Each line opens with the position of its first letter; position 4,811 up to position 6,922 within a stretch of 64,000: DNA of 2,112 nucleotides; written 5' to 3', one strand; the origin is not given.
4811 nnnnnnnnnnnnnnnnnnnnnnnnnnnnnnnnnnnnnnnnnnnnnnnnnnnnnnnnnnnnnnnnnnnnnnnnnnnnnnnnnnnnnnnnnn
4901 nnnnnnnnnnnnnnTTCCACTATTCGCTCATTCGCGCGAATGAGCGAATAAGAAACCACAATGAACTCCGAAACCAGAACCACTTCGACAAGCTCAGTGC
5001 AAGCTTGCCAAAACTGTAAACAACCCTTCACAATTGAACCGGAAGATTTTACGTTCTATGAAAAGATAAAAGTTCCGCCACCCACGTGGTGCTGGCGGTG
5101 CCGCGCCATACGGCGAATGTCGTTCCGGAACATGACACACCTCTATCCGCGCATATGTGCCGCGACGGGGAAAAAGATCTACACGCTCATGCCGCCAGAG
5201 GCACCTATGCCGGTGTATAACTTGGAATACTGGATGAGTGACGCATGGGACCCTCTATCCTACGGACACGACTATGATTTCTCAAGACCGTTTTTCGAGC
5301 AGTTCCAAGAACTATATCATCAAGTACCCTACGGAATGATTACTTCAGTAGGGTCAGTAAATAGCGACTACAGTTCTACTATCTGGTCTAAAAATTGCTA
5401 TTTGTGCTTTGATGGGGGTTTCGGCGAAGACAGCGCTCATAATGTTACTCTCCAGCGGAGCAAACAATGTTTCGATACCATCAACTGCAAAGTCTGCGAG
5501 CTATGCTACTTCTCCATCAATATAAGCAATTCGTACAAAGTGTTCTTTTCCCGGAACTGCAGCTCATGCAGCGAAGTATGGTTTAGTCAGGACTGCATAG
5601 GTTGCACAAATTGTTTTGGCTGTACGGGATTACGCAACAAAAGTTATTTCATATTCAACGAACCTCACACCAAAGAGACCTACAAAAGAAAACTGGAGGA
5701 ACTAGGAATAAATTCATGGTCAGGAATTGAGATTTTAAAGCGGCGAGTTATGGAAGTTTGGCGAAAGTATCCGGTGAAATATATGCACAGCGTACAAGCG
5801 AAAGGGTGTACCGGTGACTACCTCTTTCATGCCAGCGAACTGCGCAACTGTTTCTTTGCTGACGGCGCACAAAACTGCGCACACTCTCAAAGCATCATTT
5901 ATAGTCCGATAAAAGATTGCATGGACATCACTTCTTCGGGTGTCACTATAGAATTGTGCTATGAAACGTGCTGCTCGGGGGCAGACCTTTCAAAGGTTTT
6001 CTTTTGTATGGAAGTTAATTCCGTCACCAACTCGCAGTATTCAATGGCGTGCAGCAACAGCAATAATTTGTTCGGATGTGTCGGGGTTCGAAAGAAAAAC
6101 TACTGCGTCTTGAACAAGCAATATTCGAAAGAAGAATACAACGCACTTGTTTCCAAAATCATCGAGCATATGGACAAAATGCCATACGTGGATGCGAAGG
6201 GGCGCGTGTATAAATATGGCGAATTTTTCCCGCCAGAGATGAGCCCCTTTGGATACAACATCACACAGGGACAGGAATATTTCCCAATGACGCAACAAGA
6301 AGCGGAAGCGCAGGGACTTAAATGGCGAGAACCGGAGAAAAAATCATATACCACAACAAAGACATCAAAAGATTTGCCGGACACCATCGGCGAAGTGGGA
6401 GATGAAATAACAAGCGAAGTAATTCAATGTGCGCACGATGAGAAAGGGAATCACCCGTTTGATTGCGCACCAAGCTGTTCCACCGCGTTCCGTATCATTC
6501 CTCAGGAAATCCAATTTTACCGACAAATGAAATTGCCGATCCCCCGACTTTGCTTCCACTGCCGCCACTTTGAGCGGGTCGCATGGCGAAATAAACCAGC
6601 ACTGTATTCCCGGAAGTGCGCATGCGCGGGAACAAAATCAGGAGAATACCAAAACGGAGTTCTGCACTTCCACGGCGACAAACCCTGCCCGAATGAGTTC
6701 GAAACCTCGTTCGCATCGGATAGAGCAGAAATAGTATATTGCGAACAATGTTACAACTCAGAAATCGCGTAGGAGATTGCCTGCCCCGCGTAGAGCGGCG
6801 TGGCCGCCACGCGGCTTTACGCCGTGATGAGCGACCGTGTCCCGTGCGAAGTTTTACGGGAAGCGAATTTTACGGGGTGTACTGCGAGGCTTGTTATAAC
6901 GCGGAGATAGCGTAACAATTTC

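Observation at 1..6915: Array of divergent ~600-aa Cys-rich multi-zinc-ribbon paralogs (three tandem full copies, one partial copy cut by the window start, two remnants; a fifth copy at 35045-36853)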

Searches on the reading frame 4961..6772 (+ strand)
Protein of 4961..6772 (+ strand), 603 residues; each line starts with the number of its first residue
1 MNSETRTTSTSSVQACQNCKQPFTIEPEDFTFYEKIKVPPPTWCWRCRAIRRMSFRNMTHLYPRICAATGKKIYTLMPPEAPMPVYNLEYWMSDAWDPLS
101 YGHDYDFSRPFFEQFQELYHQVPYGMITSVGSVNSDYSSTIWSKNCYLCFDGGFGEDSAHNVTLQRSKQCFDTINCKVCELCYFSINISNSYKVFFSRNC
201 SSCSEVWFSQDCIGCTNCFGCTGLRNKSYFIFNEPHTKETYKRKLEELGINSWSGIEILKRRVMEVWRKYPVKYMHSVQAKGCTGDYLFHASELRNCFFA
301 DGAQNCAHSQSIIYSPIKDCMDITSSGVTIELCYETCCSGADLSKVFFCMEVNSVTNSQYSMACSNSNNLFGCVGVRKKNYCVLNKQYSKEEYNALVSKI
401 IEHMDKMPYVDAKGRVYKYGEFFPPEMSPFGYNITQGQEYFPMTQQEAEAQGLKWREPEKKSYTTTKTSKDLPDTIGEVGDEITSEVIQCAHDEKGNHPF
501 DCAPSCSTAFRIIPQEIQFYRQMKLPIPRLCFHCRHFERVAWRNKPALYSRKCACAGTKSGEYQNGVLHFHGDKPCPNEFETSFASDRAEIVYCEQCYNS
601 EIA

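Call 3: search_protein_families(library=pfam, proteins=[window:4961-6772:+], max_evalue=1)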
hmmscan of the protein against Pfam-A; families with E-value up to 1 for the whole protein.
window:4961-6772:+ (603 aa): 0 families

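Call 4: search_protein_families(library=ncbifam, proteins=[window:4961-6772:+], max_evalue=1)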
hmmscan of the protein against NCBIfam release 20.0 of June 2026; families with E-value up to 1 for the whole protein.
window:4961-6772:+ (603 aa): 0 families

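Call 37: search_protein_families(library=padloc, proteins=[window:4961-6772:+], max_evalue=1)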
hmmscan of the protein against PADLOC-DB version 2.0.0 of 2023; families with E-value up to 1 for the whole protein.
window:4961-6772:+ (603 aa): 0 families

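Call 38: search_protein_families(library=phrogs, proteins=[window:4961-6772:+], max_evalue=1)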
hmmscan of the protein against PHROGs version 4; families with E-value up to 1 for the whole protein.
window:4961-6772:+ (603 aa): 2 families
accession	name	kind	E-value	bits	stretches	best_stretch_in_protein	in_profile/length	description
phrog_15341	-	unknown function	0.0081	16.6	1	156-222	23-88/276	-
phrog_31038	-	unknown function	0.031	15.7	1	236-292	31-86/100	-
